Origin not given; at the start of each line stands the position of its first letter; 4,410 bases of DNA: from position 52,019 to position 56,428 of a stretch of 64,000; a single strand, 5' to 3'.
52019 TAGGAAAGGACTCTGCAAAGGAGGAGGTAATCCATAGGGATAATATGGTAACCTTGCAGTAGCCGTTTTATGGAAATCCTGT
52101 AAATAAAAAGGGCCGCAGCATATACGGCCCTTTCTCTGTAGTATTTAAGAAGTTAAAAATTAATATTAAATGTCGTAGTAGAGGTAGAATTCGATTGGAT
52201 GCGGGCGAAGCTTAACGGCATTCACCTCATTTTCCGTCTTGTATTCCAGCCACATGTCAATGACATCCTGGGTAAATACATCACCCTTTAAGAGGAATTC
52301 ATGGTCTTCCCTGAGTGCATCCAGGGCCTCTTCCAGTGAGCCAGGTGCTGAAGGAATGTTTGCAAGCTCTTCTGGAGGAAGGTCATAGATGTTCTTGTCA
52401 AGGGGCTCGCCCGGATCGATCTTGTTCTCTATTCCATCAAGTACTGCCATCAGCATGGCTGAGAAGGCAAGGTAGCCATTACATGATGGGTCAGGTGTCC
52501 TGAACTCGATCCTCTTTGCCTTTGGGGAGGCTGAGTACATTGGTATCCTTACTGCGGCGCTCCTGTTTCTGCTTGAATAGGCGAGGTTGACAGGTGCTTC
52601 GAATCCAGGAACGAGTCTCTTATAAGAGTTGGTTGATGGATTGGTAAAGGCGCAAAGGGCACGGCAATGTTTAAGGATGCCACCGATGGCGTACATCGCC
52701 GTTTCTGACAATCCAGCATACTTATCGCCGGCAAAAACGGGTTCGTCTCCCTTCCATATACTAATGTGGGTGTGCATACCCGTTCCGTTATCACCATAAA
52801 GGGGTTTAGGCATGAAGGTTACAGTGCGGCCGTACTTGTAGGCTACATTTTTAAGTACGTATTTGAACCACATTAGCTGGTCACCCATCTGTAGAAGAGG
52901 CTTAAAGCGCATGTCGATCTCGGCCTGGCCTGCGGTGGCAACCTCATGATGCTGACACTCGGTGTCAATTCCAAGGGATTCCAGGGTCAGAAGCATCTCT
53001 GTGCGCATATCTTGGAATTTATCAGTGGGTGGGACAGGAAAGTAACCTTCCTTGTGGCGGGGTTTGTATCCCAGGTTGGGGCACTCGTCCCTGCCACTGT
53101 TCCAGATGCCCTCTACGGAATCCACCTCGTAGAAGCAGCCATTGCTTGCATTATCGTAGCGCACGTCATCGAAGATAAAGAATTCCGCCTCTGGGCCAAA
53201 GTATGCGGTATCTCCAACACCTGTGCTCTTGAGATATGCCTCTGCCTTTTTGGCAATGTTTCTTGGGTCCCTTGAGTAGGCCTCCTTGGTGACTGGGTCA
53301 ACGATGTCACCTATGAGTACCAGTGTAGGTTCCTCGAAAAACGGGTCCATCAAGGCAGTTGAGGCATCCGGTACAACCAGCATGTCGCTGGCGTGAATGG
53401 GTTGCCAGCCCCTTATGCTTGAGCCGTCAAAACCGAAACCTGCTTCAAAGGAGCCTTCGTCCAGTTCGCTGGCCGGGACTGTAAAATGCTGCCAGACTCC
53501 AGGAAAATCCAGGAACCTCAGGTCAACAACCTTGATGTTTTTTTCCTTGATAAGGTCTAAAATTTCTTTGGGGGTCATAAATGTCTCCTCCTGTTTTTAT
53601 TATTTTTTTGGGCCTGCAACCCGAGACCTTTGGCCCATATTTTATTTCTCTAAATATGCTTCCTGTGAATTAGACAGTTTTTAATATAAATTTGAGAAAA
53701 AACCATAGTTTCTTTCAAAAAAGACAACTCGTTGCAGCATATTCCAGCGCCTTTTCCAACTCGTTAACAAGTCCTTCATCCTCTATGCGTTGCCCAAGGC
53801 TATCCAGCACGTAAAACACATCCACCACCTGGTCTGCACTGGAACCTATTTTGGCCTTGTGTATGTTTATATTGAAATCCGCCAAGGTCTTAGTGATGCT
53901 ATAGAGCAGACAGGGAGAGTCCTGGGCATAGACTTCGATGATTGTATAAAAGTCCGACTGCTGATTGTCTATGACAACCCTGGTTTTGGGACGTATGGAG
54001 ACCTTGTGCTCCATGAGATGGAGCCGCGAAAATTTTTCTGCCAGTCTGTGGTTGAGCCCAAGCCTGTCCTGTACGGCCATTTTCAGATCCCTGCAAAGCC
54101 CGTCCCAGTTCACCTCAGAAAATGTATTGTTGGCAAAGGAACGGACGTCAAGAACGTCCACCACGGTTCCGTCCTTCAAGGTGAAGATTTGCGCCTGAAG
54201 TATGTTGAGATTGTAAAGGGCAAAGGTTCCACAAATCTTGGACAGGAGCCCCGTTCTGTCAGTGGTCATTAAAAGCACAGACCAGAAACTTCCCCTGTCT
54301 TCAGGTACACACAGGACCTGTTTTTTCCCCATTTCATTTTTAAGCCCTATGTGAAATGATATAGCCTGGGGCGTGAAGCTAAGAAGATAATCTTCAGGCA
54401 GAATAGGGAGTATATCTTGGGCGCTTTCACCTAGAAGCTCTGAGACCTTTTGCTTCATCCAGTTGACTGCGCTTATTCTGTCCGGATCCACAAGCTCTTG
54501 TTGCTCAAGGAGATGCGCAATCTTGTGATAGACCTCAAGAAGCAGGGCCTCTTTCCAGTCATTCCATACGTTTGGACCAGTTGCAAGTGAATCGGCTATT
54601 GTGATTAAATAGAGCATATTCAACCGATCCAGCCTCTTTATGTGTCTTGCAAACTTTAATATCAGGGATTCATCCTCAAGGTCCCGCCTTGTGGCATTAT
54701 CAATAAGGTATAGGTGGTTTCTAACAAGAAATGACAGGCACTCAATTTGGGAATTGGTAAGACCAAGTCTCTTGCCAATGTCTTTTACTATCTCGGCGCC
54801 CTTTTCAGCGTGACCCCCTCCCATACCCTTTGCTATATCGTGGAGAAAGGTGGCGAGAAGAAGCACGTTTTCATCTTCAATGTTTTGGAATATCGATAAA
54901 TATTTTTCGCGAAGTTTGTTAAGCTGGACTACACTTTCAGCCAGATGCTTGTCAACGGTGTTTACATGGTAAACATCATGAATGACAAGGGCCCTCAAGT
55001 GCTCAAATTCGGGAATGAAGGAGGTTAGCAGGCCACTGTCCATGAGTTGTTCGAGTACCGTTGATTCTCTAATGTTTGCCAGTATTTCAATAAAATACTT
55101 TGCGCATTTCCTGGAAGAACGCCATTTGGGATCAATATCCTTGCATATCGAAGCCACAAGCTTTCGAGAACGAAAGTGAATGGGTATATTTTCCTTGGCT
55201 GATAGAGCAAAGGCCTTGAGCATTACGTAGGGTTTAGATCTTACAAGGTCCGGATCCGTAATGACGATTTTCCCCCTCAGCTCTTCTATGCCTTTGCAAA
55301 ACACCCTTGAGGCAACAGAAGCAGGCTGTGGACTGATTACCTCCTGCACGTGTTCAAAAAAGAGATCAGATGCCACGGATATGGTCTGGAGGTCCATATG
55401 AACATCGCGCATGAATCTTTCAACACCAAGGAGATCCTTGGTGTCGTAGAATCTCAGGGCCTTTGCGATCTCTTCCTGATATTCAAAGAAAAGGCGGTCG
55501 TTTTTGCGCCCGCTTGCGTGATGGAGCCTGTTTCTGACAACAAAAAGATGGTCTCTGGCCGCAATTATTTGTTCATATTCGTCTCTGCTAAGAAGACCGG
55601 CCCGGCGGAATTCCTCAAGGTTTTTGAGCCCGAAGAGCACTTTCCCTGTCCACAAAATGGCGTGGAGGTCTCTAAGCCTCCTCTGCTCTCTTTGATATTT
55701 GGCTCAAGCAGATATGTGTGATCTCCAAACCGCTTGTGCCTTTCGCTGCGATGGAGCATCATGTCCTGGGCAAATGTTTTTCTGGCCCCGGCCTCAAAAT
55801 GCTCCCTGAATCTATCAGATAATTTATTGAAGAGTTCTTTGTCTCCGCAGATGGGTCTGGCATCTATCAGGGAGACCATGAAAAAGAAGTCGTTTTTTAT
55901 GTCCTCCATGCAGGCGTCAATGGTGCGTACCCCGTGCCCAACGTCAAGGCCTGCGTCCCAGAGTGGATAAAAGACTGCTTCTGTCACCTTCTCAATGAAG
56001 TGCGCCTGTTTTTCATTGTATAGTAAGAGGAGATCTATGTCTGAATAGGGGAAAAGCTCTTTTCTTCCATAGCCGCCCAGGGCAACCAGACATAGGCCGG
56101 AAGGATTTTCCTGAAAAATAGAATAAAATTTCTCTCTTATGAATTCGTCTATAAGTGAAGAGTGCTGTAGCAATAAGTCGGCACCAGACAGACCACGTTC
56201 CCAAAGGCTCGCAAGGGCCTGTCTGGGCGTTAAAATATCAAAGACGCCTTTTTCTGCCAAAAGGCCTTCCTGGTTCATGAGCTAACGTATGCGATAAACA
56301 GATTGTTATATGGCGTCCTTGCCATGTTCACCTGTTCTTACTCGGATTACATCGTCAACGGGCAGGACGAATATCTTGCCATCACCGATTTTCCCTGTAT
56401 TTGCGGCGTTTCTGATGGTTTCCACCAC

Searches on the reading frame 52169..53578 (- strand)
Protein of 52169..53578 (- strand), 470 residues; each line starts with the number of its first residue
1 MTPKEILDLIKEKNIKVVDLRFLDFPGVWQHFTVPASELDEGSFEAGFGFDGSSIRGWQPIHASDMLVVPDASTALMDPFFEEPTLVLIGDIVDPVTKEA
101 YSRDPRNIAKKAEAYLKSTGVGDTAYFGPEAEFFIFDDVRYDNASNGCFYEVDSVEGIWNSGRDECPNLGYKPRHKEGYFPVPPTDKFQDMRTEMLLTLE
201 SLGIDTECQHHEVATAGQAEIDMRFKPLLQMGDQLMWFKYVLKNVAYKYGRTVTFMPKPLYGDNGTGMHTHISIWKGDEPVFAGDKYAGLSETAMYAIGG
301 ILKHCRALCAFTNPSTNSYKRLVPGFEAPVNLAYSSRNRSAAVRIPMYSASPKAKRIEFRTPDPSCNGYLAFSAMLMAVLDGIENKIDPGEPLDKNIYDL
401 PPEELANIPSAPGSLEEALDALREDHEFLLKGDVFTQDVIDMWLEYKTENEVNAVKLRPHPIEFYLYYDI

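Call 53: search_protein_families(library=pfam, proteins=[window:52169-53578:-], max_evalue=0.00001)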
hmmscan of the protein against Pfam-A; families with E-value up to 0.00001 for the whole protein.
window:52169-53578:- (470 aa): 2 families
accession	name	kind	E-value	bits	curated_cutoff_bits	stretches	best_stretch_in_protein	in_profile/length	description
PF00120.29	Gln-synt_C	-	6.4e-136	453.4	24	1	103-467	2-344/344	Glutamine synthetase, catalytic domain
PF03951.24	Gln-synt_N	-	3.4e-30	103.9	33.4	1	14-95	1-82/82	Glutamine synthetase, beta-Grasp domain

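Call 81: find_homologous_proteins(query=window:52169-53578:-, max_evalue=1e-100)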
Query window:52169-53578:- (470 aa): 8000 proteins with E <= 1e-100 among 8000 candidates; the best 120 are listed.
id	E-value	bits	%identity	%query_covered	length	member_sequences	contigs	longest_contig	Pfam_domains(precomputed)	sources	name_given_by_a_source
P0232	0.0e+0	1104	100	100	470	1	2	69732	PF03951.25,PF00120.30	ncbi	-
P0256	0.0e+0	1092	99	100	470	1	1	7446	PF03951.25,PF00120.30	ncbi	-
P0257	0.0e+0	1091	98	100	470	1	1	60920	PF03951.25,PF00120.30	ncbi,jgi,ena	-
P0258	0.0e+0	1090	98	100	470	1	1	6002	PF03951.25,PF00120.30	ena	-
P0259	0.0e+0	1090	98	100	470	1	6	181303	PF03951.25,PF00120.30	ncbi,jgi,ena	-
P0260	0.0e+0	1090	98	100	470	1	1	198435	PF03951.25,PF00120.30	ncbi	-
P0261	0.0e+0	1089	98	100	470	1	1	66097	PF03951.25,PF00120.30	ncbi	-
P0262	0.0e+0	1088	98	100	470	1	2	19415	PF03951.25,PF00120.30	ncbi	-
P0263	0.0e+0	1088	98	100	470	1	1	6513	PF03951.25,PF00120.30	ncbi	-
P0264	0.0e+0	1087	98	100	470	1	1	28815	PF03951.25,PF00120.30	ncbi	-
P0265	0.0e+0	1086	98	100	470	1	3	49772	PF03951.25,PF00120.30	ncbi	-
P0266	0.0e+0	1083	97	100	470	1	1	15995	PF03951.25,PF00120.30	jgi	-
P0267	0.0e+0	1082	97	100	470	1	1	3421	PF03951.25,PF00120.30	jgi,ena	-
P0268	0.0e+0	1082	97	100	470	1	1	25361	PF03951.25,PF00120.30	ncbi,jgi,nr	ncbi:MAG: type I glutamate--ammonia ligase [Thermodesulfobacteria bacterium]|nr:type I glutamate--am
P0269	0.0e+0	1080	97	100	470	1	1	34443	PF03951.25,PF00120.30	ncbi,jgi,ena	-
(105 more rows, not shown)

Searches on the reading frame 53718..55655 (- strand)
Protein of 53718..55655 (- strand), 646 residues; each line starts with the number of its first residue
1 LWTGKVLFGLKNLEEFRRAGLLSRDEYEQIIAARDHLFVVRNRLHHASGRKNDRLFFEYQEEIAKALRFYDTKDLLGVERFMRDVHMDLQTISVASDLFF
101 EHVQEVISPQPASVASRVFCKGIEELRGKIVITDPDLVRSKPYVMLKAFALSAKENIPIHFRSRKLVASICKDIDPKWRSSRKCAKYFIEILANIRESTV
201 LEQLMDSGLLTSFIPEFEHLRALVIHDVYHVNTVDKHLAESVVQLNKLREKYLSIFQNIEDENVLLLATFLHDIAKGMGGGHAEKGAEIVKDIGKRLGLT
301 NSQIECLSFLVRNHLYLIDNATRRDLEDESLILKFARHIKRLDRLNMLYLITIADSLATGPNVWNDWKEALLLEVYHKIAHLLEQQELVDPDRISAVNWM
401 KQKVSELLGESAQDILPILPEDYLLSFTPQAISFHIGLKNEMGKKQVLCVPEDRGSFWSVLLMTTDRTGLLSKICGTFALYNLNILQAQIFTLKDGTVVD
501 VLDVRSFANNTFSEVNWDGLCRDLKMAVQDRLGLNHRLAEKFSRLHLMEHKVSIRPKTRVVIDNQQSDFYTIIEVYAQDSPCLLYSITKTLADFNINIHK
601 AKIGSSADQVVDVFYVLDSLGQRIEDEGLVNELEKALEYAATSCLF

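Call 53: search_protein_families(library=pfam, proteins=[window:53718-55655:-], max_evalue=0.00001)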
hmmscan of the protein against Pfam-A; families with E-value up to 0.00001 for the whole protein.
window:53718-55655:- (646 aa): 6 families
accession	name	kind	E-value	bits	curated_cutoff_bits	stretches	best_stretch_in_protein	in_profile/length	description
PF08335.16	GlnD_UR_UTase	-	1.3e-18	67.8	21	1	1-99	42-140/141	GlnD PII-uridylyltransferase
PF01842.31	ACT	-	3.4e-15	55.9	27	2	571-637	1-65/66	ACT domain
PF24931.1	ACT_ACR9_3rd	-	3.9e-10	40.1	27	1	560-638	2-81/98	ACR9-like, ACT-like domain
PF01966.28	HD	-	9.2e-10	39.3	22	1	244-347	11-115/116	HD domain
PF22754.3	bHLH-TF_ACT-like_plant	-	1.7e-09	38.2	27.6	0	465-507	18-58/75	Plant bHLH transcription factor, ACT-like domain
PF13291.12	ACT_4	-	3.5e-08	34.4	27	0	567-613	3-50/80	ACT domain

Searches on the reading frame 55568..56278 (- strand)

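Call 53: search_protein_families(library=pfam, proteins=[window:55568-56278:-], max_evalue=0.00001)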
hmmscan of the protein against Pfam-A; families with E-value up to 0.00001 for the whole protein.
window:55568-56278:- (237 aa): 1 family
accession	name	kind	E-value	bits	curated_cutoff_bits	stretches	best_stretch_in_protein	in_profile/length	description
PF08335.16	GlnD_UR_UTase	-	4.9e-07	30.3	21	1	169-202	2-35/141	GlnD PII-uridylyltransferase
